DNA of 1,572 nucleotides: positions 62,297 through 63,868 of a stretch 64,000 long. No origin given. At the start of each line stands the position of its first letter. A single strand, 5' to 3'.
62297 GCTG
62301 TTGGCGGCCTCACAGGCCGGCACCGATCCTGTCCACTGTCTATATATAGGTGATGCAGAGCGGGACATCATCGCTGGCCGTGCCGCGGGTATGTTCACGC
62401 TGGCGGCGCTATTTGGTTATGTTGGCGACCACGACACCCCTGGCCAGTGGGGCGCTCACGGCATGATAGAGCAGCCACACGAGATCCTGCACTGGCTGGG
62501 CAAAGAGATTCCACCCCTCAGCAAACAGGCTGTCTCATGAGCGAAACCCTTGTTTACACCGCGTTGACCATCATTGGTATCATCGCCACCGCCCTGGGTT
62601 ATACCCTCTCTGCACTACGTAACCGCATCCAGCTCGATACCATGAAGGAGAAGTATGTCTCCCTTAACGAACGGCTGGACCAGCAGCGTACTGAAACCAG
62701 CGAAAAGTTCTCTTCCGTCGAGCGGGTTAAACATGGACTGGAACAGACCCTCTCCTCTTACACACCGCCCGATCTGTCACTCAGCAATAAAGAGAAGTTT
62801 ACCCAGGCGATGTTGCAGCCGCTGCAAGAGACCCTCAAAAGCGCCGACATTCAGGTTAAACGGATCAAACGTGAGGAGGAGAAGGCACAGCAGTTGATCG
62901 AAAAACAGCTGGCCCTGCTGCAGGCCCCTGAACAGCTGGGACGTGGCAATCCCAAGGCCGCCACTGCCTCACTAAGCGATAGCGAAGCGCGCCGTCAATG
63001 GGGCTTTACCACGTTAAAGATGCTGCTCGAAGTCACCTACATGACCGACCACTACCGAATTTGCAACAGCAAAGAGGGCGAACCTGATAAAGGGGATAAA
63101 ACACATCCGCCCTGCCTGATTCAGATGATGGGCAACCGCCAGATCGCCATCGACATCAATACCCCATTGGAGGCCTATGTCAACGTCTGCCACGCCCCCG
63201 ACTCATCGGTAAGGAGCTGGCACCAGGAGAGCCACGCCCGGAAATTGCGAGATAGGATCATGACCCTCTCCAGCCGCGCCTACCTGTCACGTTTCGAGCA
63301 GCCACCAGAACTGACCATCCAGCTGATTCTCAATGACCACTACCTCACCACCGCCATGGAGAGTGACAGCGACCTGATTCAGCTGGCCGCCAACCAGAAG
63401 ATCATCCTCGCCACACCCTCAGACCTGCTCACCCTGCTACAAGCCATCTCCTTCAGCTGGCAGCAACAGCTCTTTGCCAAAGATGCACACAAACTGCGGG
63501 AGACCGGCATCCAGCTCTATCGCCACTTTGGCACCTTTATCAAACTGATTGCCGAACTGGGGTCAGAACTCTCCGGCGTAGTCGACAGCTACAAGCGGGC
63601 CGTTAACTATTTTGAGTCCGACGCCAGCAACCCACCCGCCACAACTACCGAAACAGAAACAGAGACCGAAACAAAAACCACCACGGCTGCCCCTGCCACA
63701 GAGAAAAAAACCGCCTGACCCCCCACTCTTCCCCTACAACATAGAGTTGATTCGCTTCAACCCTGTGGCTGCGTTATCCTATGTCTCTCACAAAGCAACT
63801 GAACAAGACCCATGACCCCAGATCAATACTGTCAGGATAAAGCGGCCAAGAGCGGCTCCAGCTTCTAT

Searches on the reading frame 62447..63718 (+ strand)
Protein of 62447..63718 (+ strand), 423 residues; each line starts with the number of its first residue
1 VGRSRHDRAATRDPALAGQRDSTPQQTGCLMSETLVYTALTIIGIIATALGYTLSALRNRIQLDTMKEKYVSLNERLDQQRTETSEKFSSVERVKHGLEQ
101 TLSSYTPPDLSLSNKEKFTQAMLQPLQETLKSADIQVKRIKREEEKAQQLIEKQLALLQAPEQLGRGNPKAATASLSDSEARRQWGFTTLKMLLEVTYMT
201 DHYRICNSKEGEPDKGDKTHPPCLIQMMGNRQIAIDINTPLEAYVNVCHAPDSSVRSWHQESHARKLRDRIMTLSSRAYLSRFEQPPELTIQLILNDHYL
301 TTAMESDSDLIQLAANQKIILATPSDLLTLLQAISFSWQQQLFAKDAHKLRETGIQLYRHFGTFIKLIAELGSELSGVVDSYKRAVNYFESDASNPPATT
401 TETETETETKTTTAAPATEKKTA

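Call 67: search_protein_families(library=pfam, proteins=[window:62447-63718:+], max_evalue=0.001)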
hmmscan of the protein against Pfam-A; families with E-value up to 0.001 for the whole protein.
window:62447-63718:+ (423 aa): 1 family
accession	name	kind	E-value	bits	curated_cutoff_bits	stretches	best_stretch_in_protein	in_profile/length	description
PF02646.22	RmuC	-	3.6e-46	158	26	1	120-392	4-273/291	RmuC family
